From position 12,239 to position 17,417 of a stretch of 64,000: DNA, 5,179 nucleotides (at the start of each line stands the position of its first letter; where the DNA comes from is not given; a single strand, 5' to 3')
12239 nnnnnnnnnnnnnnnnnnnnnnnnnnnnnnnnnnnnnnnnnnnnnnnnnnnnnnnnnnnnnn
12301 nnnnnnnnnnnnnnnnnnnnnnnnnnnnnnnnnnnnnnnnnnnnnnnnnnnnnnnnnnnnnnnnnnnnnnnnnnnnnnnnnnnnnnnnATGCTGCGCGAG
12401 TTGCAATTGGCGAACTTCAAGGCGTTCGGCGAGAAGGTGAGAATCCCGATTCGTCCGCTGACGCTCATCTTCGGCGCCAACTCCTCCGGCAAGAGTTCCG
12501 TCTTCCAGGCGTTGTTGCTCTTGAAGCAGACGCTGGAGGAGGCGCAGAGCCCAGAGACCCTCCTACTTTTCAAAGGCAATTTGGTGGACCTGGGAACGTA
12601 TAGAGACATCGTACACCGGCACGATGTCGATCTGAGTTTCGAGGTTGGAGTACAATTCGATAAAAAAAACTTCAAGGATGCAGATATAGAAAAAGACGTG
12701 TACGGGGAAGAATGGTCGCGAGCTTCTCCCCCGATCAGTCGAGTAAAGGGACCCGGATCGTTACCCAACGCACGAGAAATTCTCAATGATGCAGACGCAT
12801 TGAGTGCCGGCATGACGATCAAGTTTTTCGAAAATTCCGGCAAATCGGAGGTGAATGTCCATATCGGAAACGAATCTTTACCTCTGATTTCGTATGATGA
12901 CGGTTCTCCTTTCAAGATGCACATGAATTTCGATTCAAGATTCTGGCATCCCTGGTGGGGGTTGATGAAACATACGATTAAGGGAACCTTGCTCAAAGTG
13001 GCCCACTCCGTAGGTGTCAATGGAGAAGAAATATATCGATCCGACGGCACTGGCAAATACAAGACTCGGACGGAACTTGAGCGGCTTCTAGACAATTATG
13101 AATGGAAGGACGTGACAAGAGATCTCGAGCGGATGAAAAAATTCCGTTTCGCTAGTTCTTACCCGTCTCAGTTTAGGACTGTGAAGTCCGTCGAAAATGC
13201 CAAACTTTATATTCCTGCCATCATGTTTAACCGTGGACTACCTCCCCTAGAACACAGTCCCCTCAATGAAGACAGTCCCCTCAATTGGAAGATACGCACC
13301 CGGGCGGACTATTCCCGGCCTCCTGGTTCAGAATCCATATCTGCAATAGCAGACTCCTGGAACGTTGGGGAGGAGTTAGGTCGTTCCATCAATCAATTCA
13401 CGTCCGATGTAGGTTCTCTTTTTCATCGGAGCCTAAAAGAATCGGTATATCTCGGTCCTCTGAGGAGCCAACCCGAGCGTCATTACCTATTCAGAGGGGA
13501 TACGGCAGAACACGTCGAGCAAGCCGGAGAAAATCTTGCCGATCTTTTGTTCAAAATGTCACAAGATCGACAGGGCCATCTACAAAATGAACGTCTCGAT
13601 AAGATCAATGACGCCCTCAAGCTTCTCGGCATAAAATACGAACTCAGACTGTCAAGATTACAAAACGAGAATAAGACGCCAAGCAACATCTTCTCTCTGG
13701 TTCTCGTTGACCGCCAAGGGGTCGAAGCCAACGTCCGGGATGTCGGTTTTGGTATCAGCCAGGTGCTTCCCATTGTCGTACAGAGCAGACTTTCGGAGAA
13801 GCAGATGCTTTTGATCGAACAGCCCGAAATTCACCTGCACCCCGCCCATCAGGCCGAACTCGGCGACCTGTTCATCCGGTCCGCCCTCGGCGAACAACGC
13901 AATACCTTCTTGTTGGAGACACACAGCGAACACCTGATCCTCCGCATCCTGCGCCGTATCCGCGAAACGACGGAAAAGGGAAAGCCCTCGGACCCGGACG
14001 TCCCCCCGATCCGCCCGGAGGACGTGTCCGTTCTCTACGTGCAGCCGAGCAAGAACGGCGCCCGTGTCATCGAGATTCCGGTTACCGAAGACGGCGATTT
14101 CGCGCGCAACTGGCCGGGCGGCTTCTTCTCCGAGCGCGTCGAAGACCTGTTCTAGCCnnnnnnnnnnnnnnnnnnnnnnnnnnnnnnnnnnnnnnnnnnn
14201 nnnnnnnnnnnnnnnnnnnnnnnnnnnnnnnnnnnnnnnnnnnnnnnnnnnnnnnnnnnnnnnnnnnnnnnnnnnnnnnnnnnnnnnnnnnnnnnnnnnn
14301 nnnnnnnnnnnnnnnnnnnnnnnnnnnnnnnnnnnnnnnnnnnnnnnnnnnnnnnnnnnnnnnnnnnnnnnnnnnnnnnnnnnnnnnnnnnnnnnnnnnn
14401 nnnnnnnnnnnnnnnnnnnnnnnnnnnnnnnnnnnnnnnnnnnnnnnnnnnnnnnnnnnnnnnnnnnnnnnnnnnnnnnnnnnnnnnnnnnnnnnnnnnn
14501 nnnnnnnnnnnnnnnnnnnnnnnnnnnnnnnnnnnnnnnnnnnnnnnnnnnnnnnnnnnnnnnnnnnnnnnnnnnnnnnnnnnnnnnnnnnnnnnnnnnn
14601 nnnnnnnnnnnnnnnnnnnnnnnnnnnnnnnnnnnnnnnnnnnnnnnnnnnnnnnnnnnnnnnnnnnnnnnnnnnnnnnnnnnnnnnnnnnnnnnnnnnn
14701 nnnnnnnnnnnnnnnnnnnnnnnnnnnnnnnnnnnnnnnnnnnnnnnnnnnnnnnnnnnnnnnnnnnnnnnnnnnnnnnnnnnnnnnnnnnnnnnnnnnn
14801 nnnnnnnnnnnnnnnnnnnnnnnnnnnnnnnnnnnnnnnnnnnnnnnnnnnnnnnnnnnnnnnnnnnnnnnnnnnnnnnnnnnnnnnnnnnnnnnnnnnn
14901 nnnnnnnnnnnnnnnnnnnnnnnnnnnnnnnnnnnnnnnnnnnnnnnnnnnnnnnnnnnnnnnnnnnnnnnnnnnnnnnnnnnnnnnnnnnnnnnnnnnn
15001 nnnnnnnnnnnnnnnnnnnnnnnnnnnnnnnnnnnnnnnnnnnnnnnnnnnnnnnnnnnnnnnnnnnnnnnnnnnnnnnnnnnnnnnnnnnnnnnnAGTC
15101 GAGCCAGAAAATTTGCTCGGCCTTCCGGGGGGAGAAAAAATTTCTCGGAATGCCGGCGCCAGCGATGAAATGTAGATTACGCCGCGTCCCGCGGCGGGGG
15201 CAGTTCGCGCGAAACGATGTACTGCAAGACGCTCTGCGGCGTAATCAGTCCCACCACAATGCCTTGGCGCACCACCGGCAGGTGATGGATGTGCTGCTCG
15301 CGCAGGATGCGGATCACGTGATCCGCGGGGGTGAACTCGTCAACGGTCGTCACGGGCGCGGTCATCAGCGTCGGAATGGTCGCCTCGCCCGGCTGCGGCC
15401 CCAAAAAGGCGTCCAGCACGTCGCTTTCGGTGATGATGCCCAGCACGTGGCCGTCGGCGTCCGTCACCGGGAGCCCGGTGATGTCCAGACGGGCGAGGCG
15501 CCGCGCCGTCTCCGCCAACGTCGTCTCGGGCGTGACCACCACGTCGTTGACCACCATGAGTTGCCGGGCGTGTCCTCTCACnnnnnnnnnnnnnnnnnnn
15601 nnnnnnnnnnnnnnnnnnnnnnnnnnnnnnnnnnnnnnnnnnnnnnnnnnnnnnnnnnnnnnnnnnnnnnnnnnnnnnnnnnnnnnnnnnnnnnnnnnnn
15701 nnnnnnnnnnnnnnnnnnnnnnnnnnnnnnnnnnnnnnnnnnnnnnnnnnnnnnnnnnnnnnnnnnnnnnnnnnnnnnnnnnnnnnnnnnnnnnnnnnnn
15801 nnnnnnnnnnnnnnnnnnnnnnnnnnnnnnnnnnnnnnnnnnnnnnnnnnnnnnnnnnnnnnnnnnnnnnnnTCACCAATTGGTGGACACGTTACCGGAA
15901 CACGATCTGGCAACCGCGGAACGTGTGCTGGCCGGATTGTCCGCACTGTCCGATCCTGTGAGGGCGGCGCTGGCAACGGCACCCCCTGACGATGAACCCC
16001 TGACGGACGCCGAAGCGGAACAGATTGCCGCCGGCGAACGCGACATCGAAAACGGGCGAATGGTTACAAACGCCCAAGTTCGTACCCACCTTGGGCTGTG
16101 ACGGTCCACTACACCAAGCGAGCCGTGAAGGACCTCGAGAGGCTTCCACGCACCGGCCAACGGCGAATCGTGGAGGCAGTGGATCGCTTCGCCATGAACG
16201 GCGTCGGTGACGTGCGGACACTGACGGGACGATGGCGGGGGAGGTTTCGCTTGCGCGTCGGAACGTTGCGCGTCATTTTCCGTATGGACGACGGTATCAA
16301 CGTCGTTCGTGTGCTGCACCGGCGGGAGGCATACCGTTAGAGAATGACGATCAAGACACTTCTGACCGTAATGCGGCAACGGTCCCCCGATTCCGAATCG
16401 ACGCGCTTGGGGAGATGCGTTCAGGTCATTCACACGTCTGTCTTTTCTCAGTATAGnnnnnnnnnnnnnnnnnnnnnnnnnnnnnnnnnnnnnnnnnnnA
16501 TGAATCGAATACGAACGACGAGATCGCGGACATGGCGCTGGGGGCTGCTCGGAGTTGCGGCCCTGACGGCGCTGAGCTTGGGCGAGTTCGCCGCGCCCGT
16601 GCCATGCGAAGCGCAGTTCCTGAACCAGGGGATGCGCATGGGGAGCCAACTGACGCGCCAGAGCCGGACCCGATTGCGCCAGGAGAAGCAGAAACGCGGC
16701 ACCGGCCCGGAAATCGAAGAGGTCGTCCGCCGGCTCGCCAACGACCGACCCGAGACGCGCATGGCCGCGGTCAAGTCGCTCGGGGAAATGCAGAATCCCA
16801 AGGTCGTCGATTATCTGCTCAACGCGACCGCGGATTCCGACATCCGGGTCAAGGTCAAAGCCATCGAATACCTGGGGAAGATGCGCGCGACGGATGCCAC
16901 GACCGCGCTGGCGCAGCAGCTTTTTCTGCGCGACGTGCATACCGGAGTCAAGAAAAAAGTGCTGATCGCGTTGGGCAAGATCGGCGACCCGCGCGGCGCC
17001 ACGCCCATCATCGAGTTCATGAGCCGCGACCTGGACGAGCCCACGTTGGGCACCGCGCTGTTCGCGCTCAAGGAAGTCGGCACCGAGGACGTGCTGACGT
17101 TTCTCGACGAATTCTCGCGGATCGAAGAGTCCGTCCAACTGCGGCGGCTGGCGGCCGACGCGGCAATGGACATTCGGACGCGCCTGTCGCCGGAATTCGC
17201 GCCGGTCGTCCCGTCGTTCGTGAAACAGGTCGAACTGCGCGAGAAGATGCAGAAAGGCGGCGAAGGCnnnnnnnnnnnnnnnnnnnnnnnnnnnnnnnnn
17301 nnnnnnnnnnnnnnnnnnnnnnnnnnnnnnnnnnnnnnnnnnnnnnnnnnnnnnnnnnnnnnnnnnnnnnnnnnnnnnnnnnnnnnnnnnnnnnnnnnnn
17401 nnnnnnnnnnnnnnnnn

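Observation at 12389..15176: AT-rich islet carrying a coupled ABC-type ATPase (AAA_21 with DUF3696-like tail) and an unrecognised 312-aa partner: candidate novel two-gene defence module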

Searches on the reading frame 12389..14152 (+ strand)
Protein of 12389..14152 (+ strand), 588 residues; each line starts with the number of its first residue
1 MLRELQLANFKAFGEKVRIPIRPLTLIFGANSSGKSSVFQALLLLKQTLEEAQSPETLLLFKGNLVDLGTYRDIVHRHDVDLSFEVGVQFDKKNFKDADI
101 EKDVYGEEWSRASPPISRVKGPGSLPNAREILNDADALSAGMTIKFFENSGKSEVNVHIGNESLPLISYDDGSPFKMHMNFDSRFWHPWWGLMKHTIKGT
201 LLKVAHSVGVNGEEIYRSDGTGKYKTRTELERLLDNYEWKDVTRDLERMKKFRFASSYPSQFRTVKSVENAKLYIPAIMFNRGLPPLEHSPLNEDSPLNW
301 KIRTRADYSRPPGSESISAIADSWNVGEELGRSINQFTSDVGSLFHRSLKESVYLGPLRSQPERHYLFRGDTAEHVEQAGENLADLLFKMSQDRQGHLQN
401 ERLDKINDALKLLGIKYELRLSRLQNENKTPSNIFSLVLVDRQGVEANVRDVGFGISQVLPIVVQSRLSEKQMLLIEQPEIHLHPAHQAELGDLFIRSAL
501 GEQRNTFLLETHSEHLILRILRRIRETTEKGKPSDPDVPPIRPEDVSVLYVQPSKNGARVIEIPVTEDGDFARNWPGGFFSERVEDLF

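Call 4: search_protein_families(library=pfam, proteins=[window:12389-14152:+], max_evalue=1)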
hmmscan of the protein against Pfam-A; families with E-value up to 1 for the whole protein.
window:12389-14152:+ (588 aa): 11 families
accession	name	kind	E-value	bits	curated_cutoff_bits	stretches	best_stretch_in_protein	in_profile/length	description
PF13175.12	AAA_15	-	2.1e-25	90.6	32.1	2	334-517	219-374/374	AAA ATPase domain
PF13304.12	AAA_21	-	8.4e-18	65.9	27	2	401-516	177-302/304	AAA domain, putative AbiEii toxin, Type IV TA system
PF13476.12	AAA_23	-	3.8e-07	31.4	27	1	5-44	2-41/201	AAA domain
PF02463.25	SMC_N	-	1.2e-06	28.5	40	1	1-43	1-45/220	RecF/RecN/SMC N terminal domain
PF13555.12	AAA_29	-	2e-05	24.7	27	1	2-44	1-44/61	P-loop containing region of AAA domain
PF12476.13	DUF3696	-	5.2e-05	23.8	22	1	541-586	1-48/52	Protein of unknown function (DUF3696)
PF13514.12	AAA_27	-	0.0055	16.7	22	1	2-45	3-49/206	AAA domain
PF11398.14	DUF2813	-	0.04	13.7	21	0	16-45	16-45/372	Protein of unknown function (DUF2813)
PF13191.12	AAA_16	-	0.13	13.2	32.6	1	3-47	5-50/167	AAA ATPase domain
PF14607.12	GxDLY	-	0.2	11.9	27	1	102-161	10-67/146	N-terminus of Esterase_SGNH_hydro-type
PF01580.24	FtsK_SpoIIIE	-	0.23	11.3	24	1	25-77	42-93/221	FtsK/SpoIIIE family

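Call 5: search_protein_families(library=padloc, proteins=[window:12389-14152:+], max_evalue=1)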
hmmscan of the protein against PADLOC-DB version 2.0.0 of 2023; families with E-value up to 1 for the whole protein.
window:12389-14152:+ (588 aa): 118 families (the best 25 are shown)
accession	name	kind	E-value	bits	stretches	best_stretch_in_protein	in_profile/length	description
PDLC03878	NsnB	-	4.5e-58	195.7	2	335-587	107-339/345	-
PDLC04707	PDC-M55A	-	1.1e-54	184.1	2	340-585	176-404/421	-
PDLC04148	HEC-03B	-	2.9e-51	173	2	339-584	203-438/458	-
PDLC02979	AriA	-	1.2e-27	95.7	2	343-517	226-373/373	-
PDLC02980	AriA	-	1.9e-17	62.2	2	403-517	179-303/304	-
PDLC04135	mad3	-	1.6e-15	55.6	1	2-520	2-330/374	mads_3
PDLC04393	PDC-M07A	-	1.2e-13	48.8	2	1-101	1-101/435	-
PDLC04176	HEC-01A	-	1.1e-12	46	2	460-517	264-321/371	-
PDLC04392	PDC-M07A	-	3.3e-12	44.2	1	1-101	1-99/432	-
PDLC04391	PDC-M07A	-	4.9e-12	43.6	1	1-54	1-53/412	-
PDLC04389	PDC-M07A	-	9.7e-12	42.6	2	2-50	6-53/443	-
PDLC04177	HEC-01A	-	1.9e-11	41.6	2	1-53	4-57/393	-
PDLC00096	GajA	-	8.3e-11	39.3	2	471-516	289-336/630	AAA ATPase domain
PDLC04178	HEC-01A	-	1.4e-10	38.8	2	2-52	9-58/399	-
PDLC00070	GajA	-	4.7e-10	36.7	2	430-516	289-336/596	AAA ATPase domain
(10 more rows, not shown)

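Call 6: search_protein_families(library=ncbifam, proteins=[window:12389-14152:+], max_evalue=1)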
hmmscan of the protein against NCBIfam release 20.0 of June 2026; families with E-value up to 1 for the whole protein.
window:12389-14152:+ (588 aa): 11 families
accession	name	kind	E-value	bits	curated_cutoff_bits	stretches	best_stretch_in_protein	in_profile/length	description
NF047739.1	antiphage_MADS3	equivalog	1e-06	28.2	420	1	1-90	1-91/427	methylation-associated defense system AAA family ATPase MAD3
TIGR02169.1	SMC_prok_A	equivalog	5.2e-06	24.4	729.4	1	3-43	3-44/1165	chromosome segregation protein SMC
NF053563.1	Rkd4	equivalog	0.0002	19.6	860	1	2-42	3-43/747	arcadin-4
NF038234.1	retron_eff_Eco8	equivalog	0.0017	17.1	250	1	472-526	274-334/679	retron Eco8 family effector endonuclease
TIGR00611.2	recf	equivalog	0.0019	17.4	172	1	2-46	1-45/339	DNA replication/repair protein RecF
NF041760.1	PtuA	equivalog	0.0022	17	500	1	2-42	52-92/524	retron Ec78 anti-phage system effector ATPase PtuA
TIGR02168.1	SMC_prok_B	equivalog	0.029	12.1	567.35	1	2-42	2-43/1181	chromosome segregation protein SMC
NF003034.1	PRK03918.1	equivalog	0.072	11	700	1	2-44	3-45/878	DNA double-strand break repair ATPase Rad50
TIGR02200.1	GlrX_actino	hypoth_equivalog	0.085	13.3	89.5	0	151-174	39-62/77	mycoredoxin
TIGR04534.2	ELWxxDGT_rpt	domain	0.16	12.1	65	1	209-222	10-23/47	ELWxxDGT repeat protein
TIGR02995.1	ectoine_ehuB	equivalog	0.2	10.9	190.9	1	52-88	117-153/275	ectoine/hydroxyectoine ABC transporter substrate-binding protein EhuB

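Call 8: search_protein_families(library=phrogs, proteins=[window:12389-14152:+], max_evalue=1)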
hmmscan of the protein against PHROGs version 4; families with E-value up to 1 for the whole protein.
window:12389-14152:+ (588 aa): 11 families
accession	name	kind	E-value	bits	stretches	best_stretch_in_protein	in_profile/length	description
phrog_21420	-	unknown function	8.2e-54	184.2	2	345-583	392-625/654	-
phrog_4747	-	unknown function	1.6e-09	38.4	2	2-45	3-45/610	-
phrog_3940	-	unknown function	7.6e-08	32.6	2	1-99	4-100/537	-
phrog_9802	-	unknown function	1.6e-06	28.5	2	3-49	6-52/438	-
phrog_14430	-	unknown function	3e-05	24.4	1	15-53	14-52/444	-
phrog_77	-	DNA, RNA and nucleotide metabolism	4.8e-05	23.1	1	2-42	298-340/967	SbcC-like subunit of palindrome specific endonuclease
phrog_5836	-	unknown function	0.0049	15.8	1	22-53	48-79/1071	-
phrog_8323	-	unknown function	0.0089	15.6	0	474-517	325-365/623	-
phrog_1499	-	unknown function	0.012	15.9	1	3-42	6-45/427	-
phrog_8066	-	unknown function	0.063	13.1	1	448-516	359-428/522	-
phrog_7507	-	unknown function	0.073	13.4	0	464-515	398-448/483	-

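Call 66: search_solved_structures(query=window:12389-14152:+, max_evalue=0.01)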
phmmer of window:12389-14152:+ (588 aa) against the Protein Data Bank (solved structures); distinct sequences matched with E-value up to 0.01: 5.
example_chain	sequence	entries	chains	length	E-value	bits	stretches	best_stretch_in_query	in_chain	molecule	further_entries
6p74_A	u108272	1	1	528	8.8e-05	24.6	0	1-45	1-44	Putative ATP-dependent endonuclease of the OLD family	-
9nnb_C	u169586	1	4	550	0.0013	20.8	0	461-539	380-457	Retron I-A effector PtuA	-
9nnk_C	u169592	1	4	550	0.0015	20.5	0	463-539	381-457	Retreon I-A effector PtuA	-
9kjx_B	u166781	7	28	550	0.0033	19.4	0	461-539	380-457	AAA family ATPase | Retron I-A effector PtuA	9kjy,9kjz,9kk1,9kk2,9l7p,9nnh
9u9y_A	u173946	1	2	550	0.0081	18.1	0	461-539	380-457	AAA family ATPase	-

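Call 81: search_solved_structures(query=A4, max_evalue=0.001)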
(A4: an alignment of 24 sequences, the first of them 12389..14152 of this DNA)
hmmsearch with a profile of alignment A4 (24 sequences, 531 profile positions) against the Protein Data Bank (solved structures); distinct sequences matched with E-value up to 0.001: 13.
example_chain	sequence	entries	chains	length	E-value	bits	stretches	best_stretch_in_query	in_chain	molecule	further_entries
6p74_A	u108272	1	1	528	2.2e-12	50.3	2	2-45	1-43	Putative ATP-dependent endonuclease of the OLD family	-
8wy4_A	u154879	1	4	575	6.6e-07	32.2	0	417-462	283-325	Endonuclease GajA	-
8jq9_B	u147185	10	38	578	7.3e-07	32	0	417-462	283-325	Endonuclease GajA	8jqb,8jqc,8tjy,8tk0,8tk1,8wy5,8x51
8j4t_A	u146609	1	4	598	9.3e-07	31.7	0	417-462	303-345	Endonuclease GajA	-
8sm3_A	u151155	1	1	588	1.5e-06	31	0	417-462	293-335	Endonuclease GajA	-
8u7i_A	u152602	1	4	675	3e-06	30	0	417-462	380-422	Endonuclease GajA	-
9nnb_C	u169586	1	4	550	0.00014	24.5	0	415-471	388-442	Retron I-A effector PtuA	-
9nnk_C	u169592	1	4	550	0.00015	24.4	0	415-471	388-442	Retreon I-A effector PtuA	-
9e8z_C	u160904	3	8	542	0.00032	23.3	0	3-44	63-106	Retron Ec83 probable ATPase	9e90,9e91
6qj2_A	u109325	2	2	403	0.00045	22.8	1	3-46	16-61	Smc4 | Uncharacterized protein,Uncharacterized protein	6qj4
8ee4_A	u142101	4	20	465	0.00061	22.4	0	1-46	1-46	PtuA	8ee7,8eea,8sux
5xg3_A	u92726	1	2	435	0.00067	22.3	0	1-44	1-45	Chromosome partition protein Smc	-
8roc_A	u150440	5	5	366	0.00091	21.8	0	3-46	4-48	Structural maintenance of chromosomes protein 1A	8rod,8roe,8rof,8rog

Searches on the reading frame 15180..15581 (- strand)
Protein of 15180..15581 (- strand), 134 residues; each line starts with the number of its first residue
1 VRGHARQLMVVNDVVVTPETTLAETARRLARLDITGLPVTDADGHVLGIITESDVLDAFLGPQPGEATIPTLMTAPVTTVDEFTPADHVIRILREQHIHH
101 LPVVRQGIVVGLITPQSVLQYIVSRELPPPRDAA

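Call 64: search_protein_families(library=pfam, proteins=[window:15180-15581:-], max_evalue=0.001)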
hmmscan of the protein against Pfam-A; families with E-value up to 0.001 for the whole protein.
window:15180-15581:- (134 aa): 1 family
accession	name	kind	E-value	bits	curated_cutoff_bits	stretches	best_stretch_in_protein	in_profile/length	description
PF00571.33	CBS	-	4.3e-26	91.4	24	2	6-60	2-56/57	CBS domain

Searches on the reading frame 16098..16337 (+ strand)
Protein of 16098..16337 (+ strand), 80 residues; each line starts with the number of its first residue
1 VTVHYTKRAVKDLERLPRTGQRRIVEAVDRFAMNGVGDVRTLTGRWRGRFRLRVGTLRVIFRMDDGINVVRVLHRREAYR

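Call 64: search_protein_families(library=pfam, proteins=[window:16098-16337:+], max_evalue=0.001)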
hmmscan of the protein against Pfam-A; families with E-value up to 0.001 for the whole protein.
window:16098-16337:+ (80 aa): 1 family
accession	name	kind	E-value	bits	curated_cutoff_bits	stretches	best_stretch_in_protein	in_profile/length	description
PF05016.21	ParE_toxin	-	2.2e-10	41.4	23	1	3-79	1-89/89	ParE toxin of type II toxin-antitoxin system, parDE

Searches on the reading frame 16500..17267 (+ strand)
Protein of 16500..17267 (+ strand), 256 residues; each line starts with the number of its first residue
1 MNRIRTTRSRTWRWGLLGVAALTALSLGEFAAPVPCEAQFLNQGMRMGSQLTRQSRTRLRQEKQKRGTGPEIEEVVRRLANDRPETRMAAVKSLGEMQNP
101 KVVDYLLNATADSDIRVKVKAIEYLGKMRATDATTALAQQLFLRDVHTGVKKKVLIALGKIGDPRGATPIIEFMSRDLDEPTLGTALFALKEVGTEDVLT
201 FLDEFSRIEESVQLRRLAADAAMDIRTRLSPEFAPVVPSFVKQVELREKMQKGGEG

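Call 64: search_protein_families(library=pfam, proteins=[window:16500-17267:+], max_evalue=0.001)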
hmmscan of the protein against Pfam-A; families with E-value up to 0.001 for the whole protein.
window:16500-17267:+ (256 aa): 3 families
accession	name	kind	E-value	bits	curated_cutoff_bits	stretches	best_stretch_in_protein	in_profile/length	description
PF13646.12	HEAT_2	-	9.9e-19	67.9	27.7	2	74-140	3-70/88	HEAT repeats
PF03130.22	HEAT_PBS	-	2.9e-12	46.2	20.9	0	87-111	2-26/27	PBS lyase HEAT-like repeat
PF02985.28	HEAT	-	3.3e-05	24.2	23.5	0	75-97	5-27/31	HEAT repeat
